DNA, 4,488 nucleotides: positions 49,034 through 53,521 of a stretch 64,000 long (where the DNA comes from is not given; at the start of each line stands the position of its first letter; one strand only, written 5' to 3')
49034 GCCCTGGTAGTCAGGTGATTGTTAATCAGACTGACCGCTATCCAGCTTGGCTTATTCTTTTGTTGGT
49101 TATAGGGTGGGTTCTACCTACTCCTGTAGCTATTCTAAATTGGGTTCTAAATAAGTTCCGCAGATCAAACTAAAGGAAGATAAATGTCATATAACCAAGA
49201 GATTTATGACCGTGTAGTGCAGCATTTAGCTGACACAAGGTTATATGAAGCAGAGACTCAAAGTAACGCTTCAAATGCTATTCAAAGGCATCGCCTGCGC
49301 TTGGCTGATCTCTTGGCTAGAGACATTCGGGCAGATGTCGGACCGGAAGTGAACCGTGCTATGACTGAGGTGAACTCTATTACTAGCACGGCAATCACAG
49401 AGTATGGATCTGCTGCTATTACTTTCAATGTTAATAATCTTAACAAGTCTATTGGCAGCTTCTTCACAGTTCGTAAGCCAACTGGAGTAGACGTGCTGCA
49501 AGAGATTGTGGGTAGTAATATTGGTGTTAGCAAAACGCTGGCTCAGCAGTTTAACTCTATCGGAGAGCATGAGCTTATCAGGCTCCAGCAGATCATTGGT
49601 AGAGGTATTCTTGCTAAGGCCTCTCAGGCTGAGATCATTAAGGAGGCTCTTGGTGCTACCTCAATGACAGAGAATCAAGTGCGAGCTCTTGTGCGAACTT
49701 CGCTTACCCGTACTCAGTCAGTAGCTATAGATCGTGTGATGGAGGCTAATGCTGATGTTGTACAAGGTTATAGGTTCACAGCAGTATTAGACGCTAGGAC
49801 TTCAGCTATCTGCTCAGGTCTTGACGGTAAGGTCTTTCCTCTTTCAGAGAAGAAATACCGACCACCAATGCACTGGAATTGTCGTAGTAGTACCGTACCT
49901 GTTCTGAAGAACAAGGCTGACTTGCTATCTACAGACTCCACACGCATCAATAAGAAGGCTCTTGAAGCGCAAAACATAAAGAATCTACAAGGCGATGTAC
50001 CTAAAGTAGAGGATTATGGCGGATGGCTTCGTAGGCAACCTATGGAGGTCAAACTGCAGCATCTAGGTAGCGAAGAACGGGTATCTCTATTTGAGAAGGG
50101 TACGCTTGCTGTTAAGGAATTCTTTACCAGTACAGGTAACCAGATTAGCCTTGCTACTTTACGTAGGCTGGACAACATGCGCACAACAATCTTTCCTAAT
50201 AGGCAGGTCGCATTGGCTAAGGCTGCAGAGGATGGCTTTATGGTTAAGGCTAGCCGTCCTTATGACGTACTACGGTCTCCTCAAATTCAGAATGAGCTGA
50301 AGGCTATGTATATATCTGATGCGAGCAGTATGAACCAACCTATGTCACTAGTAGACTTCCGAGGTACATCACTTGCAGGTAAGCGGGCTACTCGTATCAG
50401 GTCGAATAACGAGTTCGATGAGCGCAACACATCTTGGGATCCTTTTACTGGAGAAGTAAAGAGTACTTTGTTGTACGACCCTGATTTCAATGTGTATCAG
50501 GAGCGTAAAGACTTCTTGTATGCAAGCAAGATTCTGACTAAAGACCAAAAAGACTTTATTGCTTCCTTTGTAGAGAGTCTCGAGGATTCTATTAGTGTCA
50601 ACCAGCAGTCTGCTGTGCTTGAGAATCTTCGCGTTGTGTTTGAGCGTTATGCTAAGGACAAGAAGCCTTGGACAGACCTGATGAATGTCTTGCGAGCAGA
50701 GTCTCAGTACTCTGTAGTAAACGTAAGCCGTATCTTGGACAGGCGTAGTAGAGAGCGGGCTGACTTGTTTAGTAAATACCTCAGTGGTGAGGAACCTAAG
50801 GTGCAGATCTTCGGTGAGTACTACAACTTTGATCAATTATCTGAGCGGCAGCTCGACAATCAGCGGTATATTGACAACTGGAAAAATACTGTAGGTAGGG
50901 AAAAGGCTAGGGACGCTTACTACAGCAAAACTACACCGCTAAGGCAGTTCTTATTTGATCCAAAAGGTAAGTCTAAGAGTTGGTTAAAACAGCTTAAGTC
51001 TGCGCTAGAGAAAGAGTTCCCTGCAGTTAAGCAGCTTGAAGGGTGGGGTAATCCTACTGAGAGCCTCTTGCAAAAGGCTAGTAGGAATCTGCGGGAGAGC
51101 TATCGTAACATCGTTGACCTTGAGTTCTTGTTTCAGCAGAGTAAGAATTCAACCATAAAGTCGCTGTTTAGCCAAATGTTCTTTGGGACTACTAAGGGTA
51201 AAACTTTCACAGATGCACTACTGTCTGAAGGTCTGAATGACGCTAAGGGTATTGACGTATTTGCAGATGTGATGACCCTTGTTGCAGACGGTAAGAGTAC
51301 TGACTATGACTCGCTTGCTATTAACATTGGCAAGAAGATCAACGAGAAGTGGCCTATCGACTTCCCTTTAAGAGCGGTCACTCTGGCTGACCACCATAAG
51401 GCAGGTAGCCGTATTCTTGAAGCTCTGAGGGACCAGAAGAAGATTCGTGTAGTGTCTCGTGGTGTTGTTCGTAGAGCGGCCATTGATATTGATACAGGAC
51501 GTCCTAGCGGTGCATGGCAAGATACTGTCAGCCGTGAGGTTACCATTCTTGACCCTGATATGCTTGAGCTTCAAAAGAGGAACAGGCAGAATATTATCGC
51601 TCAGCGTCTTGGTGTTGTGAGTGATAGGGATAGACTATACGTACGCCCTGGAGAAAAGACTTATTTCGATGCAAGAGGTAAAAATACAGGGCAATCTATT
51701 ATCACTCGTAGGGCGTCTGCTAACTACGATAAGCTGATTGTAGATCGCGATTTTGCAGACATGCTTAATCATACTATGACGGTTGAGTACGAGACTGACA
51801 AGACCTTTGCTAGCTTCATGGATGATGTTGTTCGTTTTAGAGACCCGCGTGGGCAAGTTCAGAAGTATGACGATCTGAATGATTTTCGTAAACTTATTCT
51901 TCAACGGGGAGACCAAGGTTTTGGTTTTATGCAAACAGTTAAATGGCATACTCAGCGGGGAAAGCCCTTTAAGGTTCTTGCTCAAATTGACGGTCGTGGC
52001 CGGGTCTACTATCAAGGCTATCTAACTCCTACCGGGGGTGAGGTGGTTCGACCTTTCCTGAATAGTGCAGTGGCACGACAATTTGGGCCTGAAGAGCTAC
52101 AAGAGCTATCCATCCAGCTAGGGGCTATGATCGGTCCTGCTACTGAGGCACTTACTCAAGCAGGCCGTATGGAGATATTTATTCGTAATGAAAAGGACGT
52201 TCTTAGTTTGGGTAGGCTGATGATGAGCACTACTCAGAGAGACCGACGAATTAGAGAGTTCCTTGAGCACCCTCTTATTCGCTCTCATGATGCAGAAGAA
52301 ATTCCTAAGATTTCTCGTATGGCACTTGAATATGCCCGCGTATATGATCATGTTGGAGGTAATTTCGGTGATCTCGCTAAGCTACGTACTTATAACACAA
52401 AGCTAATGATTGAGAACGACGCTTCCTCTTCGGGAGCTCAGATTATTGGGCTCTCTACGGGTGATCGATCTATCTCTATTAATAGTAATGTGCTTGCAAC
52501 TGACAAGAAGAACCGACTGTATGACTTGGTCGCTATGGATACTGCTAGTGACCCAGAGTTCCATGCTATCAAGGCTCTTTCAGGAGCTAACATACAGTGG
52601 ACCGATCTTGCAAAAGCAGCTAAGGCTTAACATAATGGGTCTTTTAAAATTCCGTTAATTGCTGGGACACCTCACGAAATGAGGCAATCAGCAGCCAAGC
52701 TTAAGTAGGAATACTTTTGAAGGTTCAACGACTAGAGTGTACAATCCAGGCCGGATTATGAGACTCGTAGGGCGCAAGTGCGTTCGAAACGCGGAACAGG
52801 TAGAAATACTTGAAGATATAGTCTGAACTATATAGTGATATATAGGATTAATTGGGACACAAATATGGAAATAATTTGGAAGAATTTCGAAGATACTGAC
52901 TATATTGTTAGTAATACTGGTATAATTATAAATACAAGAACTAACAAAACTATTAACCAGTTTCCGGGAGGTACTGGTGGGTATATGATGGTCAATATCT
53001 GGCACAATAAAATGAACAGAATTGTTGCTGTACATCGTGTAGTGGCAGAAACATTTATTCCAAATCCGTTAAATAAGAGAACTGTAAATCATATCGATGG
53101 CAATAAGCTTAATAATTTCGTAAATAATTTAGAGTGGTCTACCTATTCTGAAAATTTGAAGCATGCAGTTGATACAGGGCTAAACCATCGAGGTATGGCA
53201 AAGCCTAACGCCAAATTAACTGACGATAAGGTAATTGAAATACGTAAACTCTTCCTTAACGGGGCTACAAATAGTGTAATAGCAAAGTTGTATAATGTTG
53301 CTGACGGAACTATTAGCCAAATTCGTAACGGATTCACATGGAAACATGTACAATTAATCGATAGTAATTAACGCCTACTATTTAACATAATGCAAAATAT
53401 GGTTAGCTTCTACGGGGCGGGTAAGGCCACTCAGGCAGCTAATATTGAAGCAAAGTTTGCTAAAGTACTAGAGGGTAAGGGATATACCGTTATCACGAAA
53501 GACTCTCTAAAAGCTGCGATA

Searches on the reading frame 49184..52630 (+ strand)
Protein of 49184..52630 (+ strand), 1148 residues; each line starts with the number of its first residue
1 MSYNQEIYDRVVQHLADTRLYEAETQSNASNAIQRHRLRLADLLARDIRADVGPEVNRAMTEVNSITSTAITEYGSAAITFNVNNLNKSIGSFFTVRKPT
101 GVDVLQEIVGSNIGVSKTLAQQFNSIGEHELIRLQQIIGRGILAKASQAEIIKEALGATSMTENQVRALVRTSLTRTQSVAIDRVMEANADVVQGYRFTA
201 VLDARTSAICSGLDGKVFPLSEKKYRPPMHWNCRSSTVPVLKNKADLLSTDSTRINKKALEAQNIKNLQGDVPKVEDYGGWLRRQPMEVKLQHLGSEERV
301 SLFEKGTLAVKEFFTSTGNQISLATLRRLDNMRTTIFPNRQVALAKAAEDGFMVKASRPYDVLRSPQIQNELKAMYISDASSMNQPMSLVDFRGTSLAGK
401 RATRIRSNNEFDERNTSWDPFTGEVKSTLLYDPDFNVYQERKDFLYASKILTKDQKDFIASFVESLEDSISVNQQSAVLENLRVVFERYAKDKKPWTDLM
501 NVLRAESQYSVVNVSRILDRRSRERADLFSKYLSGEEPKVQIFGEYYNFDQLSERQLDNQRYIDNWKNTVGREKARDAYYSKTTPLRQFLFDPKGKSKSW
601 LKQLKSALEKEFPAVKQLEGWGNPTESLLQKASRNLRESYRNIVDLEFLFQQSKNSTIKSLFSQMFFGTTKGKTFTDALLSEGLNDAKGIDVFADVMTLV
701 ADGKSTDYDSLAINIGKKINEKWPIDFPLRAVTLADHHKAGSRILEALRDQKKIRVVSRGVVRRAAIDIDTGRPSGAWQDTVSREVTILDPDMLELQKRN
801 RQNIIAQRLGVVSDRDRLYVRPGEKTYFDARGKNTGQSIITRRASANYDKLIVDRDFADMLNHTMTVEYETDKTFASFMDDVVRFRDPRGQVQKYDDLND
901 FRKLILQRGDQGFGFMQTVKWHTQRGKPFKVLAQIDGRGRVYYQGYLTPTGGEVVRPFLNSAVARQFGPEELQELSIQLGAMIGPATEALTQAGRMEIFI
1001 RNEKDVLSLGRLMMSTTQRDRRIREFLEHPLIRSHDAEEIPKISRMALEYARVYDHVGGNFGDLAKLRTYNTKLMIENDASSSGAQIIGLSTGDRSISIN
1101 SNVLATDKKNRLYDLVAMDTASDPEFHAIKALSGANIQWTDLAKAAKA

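Call 22: search_protein_families(library=pfam, proteins=[window:49184-52630:+], max_evalue=0.01)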
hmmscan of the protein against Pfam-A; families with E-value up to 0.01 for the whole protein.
window:49184-52630:+ (1148 aa): 1 family
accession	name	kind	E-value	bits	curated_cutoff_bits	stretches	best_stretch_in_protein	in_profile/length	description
PF04233.19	Phage_Mu_F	-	3.9e-10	40.9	29.6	1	135-237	8-111/112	Phage Mu protein F like protein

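Call 23: search_protein_families(library=phrogs, proteins=[window:49184-52630:+], max_evalue=0.001)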
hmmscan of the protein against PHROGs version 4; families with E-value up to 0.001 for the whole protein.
window:49184-52630:+ (1148 aa): 10 families
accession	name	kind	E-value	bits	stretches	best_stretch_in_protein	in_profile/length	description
phrog_241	-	head and packaging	3.3e-49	169.5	1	2-331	12-357/679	head morphogenesis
phrog_115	-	head and packaging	1.6e-23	84.8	1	133-632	209-637/665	minor head protein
phrog_6577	-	unknown function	4.5e-22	79.2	1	121-331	106-316/1066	-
phrog_595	-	head and packaging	1.9e-20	74.7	1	69-271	138-320/513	head maturation protease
phrog_2841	-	head and packaging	2.2e-18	67.6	1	135-245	200-311/525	minor head protein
phrog_21789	-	head and packaging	9.7e-17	61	1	157-244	177-263/1195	virion structural protein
phrog_4728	-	head and packaging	3.1e-16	60.3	1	76-269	133-339/591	head morphogenesis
phrog_7625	-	head and packaging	4.1e-14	53.4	1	112-309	113-311/504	head morphogenesis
phrog_414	-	DNA, RNA and nucleotide metabolism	2.5e-09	36.9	1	933-1121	388-553/816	RNA polymerase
phrog_14819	-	unknown function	2.3e-08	35.1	1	262-331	16-83/91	-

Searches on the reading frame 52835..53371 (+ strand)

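Call 96: search_protein_families(library=pfam, proteins=[window:52835-53371:+], max_evalue=10)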
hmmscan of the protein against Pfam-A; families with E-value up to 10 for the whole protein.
window:52835-53371:+ (178 aa): 4 families
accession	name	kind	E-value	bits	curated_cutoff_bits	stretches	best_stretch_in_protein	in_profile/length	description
PF13392.12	HNH_3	-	1.9e-08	34.3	24.8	1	65-108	2-45/46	HNH endonuclease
PF07463.16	NUMOD4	-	0.031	14.9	23.4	1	14-55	2-48/49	NUMOD4 motif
PF13936.12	HTH_38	-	0.06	13.5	27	1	127-161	4-38/44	Helix-turn-helix domain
PF13384.12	HTH_23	-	0.061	13.6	24.6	1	138-167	12-41/50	Homeodomain-like domain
